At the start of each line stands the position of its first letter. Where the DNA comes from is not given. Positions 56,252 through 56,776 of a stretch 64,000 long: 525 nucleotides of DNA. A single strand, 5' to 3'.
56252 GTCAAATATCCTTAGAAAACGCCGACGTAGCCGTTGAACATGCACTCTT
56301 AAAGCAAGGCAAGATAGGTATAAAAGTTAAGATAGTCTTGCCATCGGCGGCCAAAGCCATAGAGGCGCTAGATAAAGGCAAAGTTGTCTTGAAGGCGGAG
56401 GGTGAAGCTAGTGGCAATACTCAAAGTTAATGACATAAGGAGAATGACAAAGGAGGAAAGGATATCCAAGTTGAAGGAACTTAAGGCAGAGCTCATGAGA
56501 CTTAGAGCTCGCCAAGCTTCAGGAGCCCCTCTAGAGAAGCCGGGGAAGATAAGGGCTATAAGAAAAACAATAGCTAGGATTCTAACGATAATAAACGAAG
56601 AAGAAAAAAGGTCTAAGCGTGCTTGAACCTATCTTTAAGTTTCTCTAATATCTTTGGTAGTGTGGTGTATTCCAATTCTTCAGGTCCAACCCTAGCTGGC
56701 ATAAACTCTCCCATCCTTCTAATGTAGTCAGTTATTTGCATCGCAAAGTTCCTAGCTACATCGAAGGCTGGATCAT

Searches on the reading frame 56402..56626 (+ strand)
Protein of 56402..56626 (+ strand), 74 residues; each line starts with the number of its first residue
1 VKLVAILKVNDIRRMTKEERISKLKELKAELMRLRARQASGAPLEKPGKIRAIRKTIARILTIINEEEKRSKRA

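Call 3: search_protein_families(library=pfam, proteins=[window:56402-56626:+])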
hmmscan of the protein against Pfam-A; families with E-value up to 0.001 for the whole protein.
window:56402-56626:+ (74 aa): 1 family
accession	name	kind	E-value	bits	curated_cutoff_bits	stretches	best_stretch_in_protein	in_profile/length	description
PF00831.28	Ribosomal_L29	-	3.6e-21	75.3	24.5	1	10-66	1-56/57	Ribosomal L29 protein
